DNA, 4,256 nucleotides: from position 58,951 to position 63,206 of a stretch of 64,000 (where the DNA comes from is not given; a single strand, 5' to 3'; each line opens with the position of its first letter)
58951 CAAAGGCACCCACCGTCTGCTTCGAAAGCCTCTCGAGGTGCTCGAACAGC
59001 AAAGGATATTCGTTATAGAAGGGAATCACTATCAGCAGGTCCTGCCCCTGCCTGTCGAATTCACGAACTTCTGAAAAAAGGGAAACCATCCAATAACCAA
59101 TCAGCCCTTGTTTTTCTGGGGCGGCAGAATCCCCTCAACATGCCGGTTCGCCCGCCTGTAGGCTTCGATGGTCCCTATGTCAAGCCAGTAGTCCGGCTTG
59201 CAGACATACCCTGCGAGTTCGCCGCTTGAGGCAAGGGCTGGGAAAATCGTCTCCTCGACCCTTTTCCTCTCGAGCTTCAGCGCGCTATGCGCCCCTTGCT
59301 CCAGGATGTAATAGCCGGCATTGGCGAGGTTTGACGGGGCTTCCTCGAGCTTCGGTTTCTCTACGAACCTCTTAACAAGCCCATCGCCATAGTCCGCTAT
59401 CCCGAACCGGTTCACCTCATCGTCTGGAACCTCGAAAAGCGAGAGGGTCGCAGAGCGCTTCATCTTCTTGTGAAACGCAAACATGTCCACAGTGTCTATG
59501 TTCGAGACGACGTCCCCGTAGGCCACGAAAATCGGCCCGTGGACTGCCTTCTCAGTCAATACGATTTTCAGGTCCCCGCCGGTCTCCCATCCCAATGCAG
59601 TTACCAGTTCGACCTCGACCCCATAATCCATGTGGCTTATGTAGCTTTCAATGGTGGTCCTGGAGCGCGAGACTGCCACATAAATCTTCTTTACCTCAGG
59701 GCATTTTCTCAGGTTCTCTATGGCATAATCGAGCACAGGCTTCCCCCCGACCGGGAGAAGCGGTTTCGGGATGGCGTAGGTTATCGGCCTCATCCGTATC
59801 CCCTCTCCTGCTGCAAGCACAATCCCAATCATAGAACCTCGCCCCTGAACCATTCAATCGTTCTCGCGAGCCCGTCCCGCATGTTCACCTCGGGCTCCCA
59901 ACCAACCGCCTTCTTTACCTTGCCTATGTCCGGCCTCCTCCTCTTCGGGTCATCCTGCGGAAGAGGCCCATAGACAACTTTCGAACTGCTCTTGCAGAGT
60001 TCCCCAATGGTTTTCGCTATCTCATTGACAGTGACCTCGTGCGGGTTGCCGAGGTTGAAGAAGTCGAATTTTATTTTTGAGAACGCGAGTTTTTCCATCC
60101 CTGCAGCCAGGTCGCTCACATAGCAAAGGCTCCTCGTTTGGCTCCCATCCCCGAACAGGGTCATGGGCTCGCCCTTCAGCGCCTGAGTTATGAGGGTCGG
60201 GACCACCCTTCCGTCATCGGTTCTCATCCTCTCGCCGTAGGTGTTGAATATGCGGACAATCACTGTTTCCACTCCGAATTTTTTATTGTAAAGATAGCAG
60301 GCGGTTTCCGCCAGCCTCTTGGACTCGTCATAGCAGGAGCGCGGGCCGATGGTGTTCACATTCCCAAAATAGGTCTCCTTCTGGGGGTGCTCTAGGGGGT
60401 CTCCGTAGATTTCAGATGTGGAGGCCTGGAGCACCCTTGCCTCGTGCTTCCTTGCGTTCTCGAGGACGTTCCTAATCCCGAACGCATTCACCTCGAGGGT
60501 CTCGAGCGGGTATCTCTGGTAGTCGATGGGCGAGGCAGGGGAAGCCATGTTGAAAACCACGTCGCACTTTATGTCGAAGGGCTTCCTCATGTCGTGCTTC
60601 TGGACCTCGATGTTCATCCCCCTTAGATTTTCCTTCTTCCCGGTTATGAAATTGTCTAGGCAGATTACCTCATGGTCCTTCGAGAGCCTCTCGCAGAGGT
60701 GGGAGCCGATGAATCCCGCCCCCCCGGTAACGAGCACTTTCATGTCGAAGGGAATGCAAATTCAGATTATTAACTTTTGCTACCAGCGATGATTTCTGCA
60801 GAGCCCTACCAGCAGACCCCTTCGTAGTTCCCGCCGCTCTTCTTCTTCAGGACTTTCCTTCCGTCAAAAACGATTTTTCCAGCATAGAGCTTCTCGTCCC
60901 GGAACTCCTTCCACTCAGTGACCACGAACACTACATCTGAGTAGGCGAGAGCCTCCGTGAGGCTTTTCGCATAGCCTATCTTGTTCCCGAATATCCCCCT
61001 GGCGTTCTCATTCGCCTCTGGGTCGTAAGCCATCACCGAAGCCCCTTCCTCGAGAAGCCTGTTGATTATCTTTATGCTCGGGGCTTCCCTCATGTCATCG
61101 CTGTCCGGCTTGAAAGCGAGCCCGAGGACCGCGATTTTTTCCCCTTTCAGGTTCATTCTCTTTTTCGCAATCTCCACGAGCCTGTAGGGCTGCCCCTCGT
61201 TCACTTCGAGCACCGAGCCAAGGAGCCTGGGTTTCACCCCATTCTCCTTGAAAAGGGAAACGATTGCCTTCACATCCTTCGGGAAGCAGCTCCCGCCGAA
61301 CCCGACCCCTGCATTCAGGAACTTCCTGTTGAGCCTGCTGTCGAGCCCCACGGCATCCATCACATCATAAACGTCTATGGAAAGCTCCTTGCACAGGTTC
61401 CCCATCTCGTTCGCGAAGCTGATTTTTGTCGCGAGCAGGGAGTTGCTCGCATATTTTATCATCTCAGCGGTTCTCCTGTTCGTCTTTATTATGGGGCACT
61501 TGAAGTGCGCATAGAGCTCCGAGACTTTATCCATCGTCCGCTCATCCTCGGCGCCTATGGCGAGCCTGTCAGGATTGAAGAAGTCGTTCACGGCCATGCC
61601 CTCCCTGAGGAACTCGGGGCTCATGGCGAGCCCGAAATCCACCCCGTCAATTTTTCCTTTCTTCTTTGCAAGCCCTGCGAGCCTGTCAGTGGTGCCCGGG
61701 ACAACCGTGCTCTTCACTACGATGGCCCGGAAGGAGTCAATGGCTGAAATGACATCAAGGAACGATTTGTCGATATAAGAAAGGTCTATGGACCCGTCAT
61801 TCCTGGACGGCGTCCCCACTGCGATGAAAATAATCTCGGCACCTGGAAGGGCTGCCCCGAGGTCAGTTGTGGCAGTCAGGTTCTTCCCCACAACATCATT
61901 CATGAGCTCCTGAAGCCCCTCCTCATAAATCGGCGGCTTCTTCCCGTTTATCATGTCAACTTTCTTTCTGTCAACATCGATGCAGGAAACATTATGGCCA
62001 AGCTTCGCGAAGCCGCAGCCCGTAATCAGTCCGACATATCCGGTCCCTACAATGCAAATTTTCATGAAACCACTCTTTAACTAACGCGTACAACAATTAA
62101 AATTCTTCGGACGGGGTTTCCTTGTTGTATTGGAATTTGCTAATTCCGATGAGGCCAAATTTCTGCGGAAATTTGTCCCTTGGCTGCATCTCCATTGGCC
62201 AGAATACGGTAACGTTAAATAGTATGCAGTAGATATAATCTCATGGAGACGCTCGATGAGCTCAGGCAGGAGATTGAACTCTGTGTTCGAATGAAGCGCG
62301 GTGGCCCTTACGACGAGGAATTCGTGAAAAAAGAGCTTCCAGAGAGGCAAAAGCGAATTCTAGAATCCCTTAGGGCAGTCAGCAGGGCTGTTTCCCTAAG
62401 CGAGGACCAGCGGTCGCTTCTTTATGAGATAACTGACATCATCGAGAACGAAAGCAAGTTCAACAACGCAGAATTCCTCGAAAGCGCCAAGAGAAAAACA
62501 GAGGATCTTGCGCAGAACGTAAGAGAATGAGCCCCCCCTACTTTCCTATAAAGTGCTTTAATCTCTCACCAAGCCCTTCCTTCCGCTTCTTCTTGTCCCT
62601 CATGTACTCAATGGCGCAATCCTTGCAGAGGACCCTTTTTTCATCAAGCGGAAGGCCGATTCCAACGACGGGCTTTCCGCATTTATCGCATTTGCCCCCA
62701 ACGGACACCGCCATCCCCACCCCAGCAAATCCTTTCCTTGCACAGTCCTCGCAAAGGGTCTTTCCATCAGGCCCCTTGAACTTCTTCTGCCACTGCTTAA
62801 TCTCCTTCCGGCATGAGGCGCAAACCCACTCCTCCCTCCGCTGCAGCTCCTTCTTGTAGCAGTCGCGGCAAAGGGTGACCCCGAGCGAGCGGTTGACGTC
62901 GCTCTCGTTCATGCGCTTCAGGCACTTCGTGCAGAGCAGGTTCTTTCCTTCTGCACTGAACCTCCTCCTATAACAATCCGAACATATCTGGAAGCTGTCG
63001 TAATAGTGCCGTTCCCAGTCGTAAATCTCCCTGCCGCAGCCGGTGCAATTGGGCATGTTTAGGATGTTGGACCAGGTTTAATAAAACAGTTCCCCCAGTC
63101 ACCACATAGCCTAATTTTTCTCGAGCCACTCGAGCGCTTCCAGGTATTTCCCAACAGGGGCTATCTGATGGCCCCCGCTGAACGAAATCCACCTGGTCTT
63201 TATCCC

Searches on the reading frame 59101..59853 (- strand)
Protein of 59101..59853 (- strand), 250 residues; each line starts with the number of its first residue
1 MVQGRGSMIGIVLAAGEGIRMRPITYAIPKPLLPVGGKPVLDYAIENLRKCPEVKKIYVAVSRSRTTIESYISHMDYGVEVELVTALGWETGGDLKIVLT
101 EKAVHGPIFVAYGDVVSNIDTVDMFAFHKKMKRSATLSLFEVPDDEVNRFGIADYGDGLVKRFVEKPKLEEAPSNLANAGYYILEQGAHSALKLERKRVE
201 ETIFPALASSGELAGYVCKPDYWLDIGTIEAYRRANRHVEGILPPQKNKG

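Call 8: search_protein_families(library=pfam, proteins=[window:59101-59853:-], max_evalue=0.001)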
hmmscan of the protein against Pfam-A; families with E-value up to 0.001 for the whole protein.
window:59101-59853:- (250 aa): 4 families
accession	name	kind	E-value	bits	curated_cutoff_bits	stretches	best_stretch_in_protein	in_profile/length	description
PF00483.29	NTP_transferase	-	3.4e-37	128.8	21.2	1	10-239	2-242/245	Nucleotidyl transferase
PF12804.13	NTP_transf_3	-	4.9e-10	40.2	27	1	10-116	1-97/160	MobA-like NTP transferase domain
PF01128.25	IspD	-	7.6e-06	26.3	27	1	9-84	2-71/221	2-C-methyl-D-erythritol 4-phosphate cytidylyltransferase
PF02348.25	CTP_transf_3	-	0.00018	21.8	22.6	1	30-62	16-48/217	Cytidylyltransferase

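Call 42: search_protein_families(library=ncbifam, proteins=[window:59101-59853:-], max_evalue=0.00001)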
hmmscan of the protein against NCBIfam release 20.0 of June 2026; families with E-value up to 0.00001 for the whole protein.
window:59101-59853:- (250 aa): 31 families (the best 25 are shown)
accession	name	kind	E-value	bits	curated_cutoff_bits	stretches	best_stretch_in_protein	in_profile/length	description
TIGR03992.1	Arch_glmU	subfamily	1.7e-32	112.8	292.1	1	8-228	1-216/393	bifunctional sugar-1-phosphate nucleotidylyltransferase/acetyltransferase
NF052502.1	man1P_GTase_Rv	exception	4.2e-32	111.4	440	1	11-244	4-236/352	mannose-1-phosphate guanylyltransferase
TIGR01208.1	rmlA_long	equivalog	6.2e-26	91.1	320.25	1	10-238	2-233/353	glucose-1-phosphate thymidylyltransferase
TIGR02091.1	glgC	equivalog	2e-22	79.8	424.9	1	108-236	116-256/364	glucose-1-phosphate adenylyltransferase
TIGR01099.1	galU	equivalog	7.2e-22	78.2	326.8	2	11-82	5-72/261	UTP--glucose-1-phosphate uridylyltransferase GalU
NF041313.1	UDPGP_AglF_Halo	equivalog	2.1e-21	76.4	400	1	8-196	1-186/234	UTP--glucose-1-phosphate uridylyltransferase AglF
NF003670.0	PRK05293.1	equivalog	1.2e-19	70.5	470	1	108-237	121-256/382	glucose-1-phosphate adenylyltransferase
NF041173.1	Sug_nt_acttase_Thmprot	equivalog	1.8e-19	70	600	1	9-192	2-176/405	bifunctional sugar-1-phosphate nucleotidylyltransferase/acetyltransferase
NF045761.1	NAMPUrTaseMurU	equivalog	2e-18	67.1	250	1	10-236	3-224/226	N-acetylmuramate alpha-1-phosphate uridylyltransferase MurU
TIGR02623.1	G1P_cyt_trans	equivalog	2.6e-18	66.4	300.25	1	89-229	104-235/255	glucose-1-phosphate cytidylyltransferase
NF002023.0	PRK00844.1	subfamily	3e-17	62.6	458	2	106-238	119-275/408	glucose-1-phosphate adenylyltransferase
NF049965.1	GlMnHpPGnyltfHddC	equivalog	5.1e-17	62.3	300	1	10-234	3-216/221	D-glycero-D-manno-heptose 1-phosphate guanosyltransferase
NF001947.0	PRK00725.1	subfamily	1.2e-15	57.2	470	1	108-239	133-287/426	glucose-1-phosphate adenylyltransferase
NF002772.0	PRK02862.1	equivalog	3.5e-14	52.4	537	0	176-238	207-271/429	glucose-1-phosphate adenylyltransferase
TIGR01207.1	rmlA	equivalog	1.7e-11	43.8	360.65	1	10-242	2-239/286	glucose-1-phosphate thymidylyltransferase RfbA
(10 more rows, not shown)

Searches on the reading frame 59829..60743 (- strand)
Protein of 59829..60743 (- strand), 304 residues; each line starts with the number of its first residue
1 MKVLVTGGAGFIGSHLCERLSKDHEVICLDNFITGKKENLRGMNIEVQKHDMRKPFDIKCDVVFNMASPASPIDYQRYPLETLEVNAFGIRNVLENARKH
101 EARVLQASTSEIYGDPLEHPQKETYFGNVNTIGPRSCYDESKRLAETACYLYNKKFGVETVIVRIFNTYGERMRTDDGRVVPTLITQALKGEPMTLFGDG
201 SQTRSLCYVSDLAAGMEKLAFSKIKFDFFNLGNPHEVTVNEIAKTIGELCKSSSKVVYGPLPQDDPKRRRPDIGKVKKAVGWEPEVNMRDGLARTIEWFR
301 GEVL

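Call 8: search_protein_families(library=pfam, proteins=[window:59829-60743:-], max_evalue=0.001)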
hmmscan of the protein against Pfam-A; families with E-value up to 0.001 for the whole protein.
window:59829-60743:- (304 aa): 6 families
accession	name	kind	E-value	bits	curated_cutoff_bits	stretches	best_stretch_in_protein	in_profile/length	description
PF01370.27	Epimerase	-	3.3e-52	177.7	20.9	1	3-220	1-225/240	NAD dependent epimerase/dehydratase family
PF16363.11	GDP_Man_Dehyd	-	2.7e-44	152.4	27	1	4-294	1-331/332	GDP-mannose 4,6 dehydratase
PF04321.23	RmlD_sub_bind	-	5.1e-17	62.3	27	1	1-258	1-239/287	RmlD substrate binding domain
PF01073.25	3Beta_HSD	-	4.4e-14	52.6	22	1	4-214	1-223/280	3-beta hydroxysteroid dehydrogenase/isomerase family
PF02719.21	Polysacc_synt_2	-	1.9e-08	34.3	20.2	0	3-102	1-120/293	Polysaccharide biosynthesis protein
PF07993.18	NAD_binding_4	-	2e-07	30.8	20.1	0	59-172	88-211/258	Male sterility protein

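Call 42: search_protein_families(library=ncbifam, proteins=[window:59829-60743:-], max_evalue=0.00001)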
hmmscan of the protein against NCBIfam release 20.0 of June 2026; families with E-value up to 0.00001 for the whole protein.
window:59829-60743:- (304 aa): 22 families
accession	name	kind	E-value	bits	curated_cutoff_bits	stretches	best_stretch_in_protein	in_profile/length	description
TIGR01181.1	dTDP_gluc_dehyt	equivalog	1.3e-37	129.6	365.1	1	2-300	1-312/321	dTDP-glucose 4,6-dehydratase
TIGR04180.1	EDH_00030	hypoth_equivalog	5.9e-34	117.5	475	1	3-280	1-280/297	NAD-dependent 4,6-dehydratase LegB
NF008872.0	PRK11908.1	equivalog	9.5e-30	103.8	294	1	1-303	2-339/349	bifunctional UDP-4-keto-pentose/UDP-xylose synthase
NF005998.1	PRK08125.1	equivalog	1.2e-27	96.6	777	1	2-299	317-649/649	bifunctional UDP-4-amino-4-deoxy-L-arabinose formyltransferase/UDP-glucuronic acid oxidase ArnA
TIGR01179.1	galE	equivalog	2.2e-26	92.5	262.3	1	2-298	1-324/332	UDP-glucose 4-epimerase GalE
NF011728.1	PRK15181.1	equivalog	1.6e-25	89.9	760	1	3-299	18-337/348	Vi polysaccharide biosynthesis UDP-N-acetylglucosaminuronic acid C-4 epimerase TviC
TIGR02197.1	heptose_epim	equivalog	7.5e-24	84.5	274.6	1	3-298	1-312/316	ADP-glyceromanno-heptose 6-epimerase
NF007490.0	PRK10084.1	subfamily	1.7e-23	83.2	649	1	92-299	116-334/361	dTDP-glucose 4,6-dehydratase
NF007582.0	PRK10217.1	equivalog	2.3e-21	76.3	698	1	69-299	94-331/355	dTDP-glucose 4,6-dehydratase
NF047922.1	GDPFucSynFcl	equivalog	7.1e-19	68.4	500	1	2-299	4-301/308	GDP-L-fucose synthase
NF007956.0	PRK10675.1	subfamily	5.6e-14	52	394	1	1-298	1-328/338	UDP-glucose 4-epimerase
NF042422.1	oxyalk_red_OleD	equivalog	4e-13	49.4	580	1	1-214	1-209/329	2-alkyl-3-oxoalkanoate reductase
TIGR01214.1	rmlD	equivalog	4.2e-13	49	224.05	1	2-248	1-224/285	dTDP-4-dehydrorhamnose reductase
TIGR02622.1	CDP_4_6_dhtase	equivalog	7.1e-12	45.1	278.45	1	2-300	6-331/352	CDP-glucose 4,6-dehydratase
TIGR03466.1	HpnA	hypoth_equivalog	8.4e-12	44.6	367.65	1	1-171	1-173/327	hopanoid-associated sugar epimerase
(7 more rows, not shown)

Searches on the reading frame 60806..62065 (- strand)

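Call 8: search_protein_families(library=pfam, proteins=[window:60806-62065:-], max_evalue=0.001)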
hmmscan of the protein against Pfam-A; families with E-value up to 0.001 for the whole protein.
window:60806-62065:- (419 aa): 6 families
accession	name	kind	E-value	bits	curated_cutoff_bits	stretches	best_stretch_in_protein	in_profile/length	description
PF03721.20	UDPG_MGDP_dh_N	-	1.9e-58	197.6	27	1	1-184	1-187/187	UDP-glucose/GDP-mannose dehydrogenase family, NAD binding domain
PF00984.24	UDPG_MGDP_dh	-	6e-36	122.9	25.4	1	198-290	1-93/94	UDP-glucose/GDP-mannose dehydrogenase family, central domain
PF03720.21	UDPG_MGDP_dh_C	-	2e-30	105.6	30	1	312-407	1-102/103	UDP-glucose/GDP-mannose dehydrogenase family, UDP binding domain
PF01210.29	NAD_Gly3P_dh_N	-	7.6e-06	26.4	23.1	1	2-85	1-79/158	NAD-dependent glycerol-3-phosphate dehydrogenase N-terminus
PF03446.21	NAD_binding_2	-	0.00015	22.2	21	0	2-144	1-117/161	NAD binding domain of 6-phosphogluconate dehydrogenase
PF03807.23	F420_oxidored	-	0.00019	22.4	21.6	0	2-83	1-67/94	NADP oxidoreductase coenzyme F420-dependent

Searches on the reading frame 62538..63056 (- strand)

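Call 8: search_protein_families(library=pfam, proteins=[window:62538-63056:-], max_evalue=0.001)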
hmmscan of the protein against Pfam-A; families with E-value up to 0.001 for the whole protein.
window:62538-63056:- (172 aa): 4 families
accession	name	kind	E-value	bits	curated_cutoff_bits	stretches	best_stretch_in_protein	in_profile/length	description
PF18912.6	DZR_2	-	9.3e-06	25.8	27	0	96-148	18-56/56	Double zinc ribbon domain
PF10080.14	FtrD-like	-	0.00011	22.7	26.3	1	18-57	30-69/101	Membrane iron-sulfur containing protein FtrD-like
PF00412.28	LIM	-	0.00012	22.6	22.9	0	78-106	28-54/58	LIM domain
PF24734.1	DUF7685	-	0.00028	21.1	27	0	122-147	1-31/43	Domain of unknown function (DUF7685)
